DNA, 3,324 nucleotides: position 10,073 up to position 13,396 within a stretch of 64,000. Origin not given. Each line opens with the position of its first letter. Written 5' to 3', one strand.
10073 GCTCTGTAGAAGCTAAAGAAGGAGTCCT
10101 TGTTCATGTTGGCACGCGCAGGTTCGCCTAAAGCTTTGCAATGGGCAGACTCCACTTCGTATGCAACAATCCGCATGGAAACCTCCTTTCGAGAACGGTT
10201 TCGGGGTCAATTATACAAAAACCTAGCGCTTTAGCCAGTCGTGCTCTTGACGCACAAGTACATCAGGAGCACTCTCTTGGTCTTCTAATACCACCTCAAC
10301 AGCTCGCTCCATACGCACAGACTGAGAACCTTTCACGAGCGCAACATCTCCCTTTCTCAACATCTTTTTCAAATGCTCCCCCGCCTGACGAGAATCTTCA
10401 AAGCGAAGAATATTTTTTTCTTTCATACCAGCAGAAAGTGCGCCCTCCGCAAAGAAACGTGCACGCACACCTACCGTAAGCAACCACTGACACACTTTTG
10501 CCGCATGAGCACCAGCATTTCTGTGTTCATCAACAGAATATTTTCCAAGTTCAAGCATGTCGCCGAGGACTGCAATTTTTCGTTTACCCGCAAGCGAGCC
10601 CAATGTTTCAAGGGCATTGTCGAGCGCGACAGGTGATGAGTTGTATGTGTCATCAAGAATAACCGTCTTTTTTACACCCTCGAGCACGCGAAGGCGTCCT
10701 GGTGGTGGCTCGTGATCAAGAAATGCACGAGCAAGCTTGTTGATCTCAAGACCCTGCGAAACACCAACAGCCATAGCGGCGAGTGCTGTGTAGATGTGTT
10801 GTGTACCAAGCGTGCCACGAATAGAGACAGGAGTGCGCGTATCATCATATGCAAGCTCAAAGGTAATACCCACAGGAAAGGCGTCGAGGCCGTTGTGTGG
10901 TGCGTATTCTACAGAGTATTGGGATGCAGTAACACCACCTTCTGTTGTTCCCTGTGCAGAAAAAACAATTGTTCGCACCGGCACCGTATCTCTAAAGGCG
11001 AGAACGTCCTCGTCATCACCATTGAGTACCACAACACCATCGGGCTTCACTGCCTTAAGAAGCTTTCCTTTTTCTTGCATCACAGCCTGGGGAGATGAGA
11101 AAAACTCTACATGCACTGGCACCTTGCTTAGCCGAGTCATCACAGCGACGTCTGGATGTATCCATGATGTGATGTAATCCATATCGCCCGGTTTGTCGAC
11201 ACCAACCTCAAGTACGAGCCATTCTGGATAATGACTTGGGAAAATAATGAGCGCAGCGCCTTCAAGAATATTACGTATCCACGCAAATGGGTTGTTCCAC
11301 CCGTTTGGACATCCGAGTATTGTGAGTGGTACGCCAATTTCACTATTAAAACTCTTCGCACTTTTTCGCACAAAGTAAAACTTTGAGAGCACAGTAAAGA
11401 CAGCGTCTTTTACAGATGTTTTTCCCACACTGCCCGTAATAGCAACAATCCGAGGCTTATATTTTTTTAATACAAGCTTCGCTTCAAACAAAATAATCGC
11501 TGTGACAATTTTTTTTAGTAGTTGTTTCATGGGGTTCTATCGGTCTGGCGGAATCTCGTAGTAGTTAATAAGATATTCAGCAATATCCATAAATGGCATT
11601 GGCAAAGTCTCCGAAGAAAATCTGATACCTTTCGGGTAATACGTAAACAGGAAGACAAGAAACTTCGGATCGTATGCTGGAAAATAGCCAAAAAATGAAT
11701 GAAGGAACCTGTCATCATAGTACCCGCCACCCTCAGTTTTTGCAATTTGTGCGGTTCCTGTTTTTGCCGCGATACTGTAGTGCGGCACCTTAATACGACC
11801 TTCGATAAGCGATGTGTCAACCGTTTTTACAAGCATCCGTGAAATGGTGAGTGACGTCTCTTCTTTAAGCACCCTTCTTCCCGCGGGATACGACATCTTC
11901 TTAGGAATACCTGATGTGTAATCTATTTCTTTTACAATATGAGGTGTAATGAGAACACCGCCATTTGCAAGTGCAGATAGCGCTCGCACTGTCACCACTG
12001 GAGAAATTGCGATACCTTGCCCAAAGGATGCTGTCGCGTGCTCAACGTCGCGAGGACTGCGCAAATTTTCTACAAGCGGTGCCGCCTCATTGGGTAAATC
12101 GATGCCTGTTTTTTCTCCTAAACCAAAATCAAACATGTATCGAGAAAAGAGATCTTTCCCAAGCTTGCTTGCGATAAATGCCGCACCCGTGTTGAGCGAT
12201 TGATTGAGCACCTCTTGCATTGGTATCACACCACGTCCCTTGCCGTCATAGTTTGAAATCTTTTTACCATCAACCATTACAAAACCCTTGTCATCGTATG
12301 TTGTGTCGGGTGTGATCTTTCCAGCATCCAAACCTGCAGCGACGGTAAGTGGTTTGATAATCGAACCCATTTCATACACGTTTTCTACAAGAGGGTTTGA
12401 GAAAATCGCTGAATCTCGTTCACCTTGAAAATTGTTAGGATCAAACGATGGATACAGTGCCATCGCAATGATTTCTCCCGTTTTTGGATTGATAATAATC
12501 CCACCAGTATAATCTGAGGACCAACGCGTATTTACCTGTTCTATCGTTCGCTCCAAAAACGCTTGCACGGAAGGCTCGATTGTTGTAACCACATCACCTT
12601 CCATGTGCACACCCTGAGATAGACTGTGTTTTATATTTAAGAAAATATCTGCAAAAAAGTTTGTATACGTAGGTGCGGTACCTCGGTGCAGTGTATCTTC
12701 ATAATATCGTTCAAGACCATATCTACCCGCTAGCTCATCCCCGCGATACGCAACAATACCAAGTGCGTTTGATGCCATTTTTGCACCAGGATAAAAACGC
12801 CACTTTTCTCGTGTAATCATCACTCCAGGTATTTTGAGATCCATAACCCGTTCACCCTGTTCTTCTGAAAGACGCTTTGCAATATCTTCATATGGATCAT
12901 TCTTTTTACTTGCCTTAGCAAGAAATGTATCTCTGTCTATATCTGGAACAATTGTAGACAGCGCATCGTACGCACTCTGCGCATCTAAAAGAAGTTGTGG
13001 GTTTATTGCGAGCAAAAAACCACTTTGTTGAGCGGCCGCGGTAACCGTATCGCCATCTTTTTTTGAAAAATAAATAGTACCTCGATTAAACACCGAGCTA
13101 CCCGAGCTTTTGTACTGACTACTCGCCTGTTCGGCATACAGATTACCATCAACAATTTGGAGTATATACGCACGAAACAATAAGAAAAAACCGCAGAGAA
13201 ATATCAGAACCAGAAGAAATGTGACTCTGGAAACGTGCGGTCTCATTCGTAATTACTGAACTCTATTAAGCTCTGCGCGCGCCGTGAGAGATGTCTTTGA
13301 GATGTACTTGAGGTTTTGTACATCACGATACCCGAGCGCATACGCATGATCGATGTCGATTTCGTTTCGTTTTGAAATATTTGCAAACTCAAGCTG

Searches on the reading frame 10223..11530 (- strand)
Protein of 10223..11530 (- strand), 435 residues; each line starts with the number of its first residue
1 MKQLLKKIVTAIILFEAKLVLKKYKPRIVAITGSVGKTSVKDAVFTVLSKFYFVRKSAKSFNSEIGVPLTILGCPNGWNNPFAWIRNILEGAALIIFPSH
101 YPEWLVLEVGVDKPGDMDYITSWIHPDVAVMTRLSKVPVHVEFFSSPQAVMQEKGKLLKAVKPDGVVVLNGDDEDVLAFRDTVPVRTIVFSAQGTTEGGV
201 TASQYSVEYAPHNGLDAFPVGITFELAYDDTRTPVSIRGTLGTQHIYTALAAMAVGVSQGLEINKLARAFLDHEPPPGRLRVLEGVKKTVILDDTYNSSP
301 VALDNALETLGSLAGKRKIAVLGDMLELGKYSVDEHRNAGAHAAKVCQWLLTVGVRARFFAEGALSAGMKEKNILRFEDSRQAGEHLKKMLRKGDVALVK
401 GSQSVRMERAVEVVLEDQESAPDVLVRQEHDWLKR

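Call 69: search_protein_families(library=pfam, proteins=[window:10223-11530:-], max_evalue=0.00001)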
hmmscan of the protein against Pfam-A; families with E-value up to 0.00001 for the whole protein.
window:10223-11530:- (435 aa): 2 families
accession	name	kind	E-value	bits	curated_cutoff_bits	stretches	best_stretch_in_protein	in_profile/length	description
PF08245.18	Mur_ligase_M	-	9.9e-21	75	24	1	103-255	58-199/200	Mur ligase middle domain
PF02875.26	Mur_ligase_C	-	1.5e-17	65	28.4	1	278-402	1-126/127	Mur ligase, glutamate ligase domain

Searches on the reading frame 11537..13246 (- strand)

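Call 69: search_protein_families(library=pfam, proteins=[window:11537-13246:-], max_evalue=0.00001)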
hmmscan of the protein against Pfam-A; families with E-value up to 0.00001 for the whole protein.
window:11537-13246:- (569 aa): 2 families
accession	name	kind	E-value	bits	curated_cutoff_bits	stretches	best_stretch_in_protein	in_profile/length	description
PF00905.27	Transpeptidase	-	7.7e-68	229.3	22.1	1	250-533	4-276/299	Penicillin binding protein transpeptidase domain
PF03717.20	PBP_dimer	-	1.2e-08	36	24.4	1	55-187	6-159/180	Penicillin-binding Protein dimerisation domain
